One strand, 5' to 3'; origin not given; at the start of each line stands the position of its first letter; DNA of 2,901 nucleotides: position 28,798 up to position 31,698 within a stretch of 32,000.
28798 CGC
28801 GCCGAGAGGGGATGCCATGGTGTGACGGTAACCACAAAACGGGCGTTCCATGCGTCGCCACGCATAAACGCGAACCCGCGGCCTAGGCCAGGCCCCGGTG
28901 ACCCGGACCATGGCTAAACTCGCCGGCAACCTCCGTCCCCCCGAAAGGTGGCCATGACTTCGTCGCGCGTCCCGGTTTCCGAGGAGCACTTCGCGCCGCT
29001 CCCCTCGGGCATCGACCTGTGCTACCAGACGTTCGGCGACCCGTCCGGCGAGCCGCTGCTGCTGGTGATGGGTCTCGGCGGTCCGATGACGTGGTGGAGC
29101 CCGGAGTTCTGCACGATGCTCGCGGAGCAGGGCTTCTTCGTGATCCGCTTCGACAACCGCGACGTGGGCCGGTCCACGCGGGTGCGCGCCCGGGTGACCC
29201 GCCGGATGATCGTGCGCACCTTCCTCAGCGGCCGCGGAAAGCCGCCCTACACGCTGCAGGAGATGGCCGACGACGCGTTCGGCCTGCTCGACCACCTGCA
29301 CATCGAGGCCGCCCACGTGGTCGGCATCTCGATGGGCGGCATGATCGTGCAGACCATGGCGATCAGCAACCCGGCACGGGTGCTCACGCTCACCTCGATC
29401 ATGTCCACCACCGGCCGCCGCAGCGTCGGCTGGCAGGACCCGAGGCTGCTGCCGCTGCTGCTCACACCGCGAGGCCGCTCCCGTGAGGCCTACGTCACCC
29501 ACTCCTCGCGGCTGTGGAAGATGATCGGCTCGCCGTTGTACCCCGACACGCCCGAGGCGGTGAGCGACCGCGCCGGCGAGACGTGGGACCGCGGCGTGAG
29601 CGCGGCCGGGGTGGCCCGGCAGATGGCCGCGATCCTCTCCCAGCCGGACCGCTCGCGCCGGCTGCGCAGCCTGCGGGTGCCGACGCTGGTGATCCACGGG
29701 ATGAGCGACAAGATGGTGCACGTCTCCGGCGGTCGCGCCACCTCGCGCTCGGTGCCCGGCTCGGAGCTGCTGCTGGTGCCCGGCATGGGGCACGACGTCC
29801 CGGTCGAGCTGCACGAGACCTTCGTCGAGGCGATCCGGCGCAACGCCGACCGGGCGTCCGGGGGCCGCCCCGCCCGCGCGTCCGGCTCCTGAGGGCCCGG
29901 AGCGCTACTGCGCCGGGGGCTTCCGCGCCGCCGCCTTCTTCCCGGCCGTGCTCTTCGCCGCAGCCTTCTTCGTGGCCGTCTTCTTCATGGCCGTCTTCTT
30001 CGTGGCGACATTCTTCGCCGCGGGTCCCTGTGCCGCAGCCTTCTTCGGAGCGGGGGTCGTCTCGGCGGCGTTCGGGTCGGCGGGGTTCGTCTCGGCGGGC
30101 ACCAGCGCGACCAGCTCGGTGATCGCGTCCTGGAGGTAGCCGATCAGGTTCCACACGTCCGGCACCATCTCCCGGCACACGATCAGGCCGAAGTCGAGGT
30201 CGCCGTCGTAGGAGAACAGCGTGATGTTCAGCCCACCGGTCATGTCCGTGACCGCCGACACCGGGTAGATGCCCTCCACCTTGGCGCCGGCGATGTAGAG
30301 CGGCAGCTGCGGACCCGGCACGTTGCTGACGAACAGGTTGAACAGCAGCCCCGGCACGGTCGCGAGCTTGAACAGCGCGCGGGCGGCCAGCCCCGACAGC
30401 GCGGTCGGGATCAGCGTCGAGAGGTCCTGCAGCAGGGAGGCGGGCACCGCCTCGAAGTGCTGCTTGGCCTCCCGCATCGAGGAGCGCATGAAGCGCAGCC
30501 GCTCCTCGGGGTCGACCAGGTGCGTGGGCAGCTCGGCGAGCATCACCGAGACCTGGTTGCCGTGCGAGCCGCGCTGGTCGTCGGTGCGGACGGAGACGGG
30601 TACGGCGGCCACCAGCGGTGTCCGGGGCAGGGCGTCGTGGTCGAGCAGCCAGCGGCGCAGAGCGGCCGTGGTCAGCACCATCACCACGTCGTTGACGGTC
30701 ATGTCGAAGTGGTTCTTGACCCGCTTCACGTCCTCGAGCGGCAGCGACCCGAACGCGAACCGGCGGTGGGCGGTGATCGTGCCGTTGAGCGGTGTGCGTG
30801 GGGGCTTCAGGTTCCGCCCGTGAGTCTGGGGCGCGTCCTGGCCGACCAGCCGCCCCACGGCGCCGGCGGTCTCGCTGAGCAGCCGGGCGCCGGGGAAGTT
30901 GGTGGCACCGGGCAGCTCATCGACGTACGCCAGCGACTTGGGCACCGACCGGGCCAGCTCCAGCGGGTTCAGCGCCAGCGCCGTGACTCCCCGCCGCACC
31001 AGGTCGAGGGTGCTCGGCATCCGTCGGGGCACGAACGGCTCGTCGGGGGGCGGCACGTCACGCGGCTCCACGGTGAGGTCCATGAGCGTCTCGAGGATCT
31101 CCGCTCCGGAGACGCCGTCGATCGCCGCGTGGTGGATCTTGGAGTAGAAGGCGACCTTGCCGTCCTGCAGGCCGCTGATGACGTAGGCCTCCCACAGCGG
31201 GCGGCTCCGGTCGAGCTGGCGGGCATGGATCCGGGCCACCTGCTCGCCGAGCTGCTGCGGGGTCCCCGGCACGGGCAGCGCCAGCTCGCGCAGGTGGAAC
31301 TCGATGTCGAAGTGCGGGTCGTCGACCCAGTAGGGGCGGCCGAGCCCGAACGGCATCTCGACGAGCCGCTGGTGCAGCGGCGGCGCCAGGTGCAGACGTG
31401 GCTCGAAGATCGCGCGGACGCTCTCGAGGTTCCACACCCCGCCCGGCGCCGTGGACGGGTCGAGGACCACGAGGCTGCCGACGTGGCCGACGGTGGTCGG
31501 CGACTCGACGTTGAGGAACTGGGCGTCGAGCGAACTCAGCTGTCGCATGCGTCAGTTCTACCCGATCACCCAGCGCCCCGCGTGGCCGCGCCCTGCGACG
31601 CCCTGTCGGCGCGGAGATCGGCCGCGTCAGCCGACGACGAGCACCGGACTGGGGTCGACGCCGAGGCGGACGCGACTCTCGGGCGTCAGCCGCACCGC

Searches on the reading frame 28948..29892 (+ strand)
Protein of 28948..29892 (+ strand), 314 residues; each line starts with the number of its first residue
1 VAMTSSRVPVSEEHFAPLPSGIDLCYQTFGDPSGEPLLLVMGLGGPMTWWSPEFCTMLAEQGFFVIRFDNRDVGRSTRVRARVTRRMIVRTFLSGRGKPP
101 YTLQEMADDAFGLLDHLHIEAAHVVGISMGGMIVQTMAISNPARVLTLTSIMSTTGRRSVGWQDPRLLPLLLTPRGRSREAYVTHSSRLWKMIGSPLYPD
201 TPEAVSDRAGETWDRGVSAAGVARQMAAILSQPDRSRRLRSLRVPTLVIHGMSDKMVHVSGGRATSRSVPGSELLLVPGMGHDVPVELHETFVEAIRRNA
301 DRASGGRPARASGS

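Call 10: search_protein_families(library=pfam, proteins=[window:28948-29892:+], max_evalue=0.001)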
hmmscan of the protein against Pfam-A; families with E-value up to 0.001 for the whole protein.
window:28948-29892:+ (314 aa): 4 families
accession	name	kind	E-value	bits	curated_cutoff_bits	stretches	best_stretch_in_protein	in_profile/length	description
PF00561.26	Abhydrolase_1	-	5.5e-23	82.3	25.8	1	36-284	2-240/245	alpha/beta hydrolase fold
PF12697.13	Abhydrolase_6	-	1.7e-13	52.1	26.3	1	42-294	6-216/217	Alpha/beta hydrolase family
PF12146.15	Hydrolase_4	-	2.3e-13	50.4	27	1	42-287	12-237/239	Serine aminopeptidase, S33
PF03096.20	Ndr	-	0.00018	20.8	23.3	1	98-159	77-138/283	Ndr family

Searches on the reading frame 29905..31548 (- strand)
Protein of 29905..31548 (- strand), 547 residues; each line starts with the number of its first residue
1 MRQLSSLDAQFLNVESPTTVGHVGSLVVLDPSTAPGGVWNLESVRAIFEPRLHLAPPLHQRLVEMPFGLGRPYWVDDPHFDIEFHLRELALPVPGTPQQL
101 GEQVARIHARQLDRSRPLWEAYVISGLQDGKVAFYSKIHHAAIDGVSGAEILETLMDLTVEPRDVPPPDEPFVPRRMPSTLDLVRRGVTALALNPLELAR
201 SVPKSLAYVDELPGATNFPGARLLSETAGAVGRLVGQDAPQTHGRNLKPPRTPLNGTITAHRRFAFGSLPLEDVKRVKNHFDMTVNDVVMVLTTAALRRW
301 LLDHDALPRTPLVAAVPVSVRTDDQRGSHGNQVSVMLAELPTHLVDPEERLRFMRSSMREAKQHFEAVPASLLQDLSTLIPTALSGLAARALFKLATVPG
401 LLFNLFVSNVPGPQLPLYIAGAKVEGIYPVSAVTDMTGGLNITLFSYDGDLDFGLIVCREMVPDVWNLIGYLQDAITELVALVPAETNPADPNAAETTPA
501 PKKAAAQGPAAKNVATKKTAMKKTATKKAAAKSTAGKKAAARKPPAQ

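Call 10: search_protein_families(library=pfam, proteins=[window:29905-31548:-], max_evalue=0.001)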
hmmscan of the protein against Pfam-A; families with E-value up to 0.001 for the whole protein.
window:29905-31548:- (547 aa): 3 families
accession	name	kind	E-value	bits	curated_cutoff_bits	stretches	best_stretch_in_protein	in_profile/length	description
PF03007.21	WS_DGAT_cat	-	1.1e-71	242.2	23.6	1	4-289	1-263/263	Wax ester synthase/diacylglycerol acyltransferase catalytic domain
PF06974.18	WS_DGAT_C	-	2.5e-38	131.8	20.7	1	330-479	2-144/145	WS/DGAT C-terminal domain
PF07382.16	HC2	-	0.00053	20.6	40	1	498-546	12-60/194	Histone H1-like nucleoprotein HC2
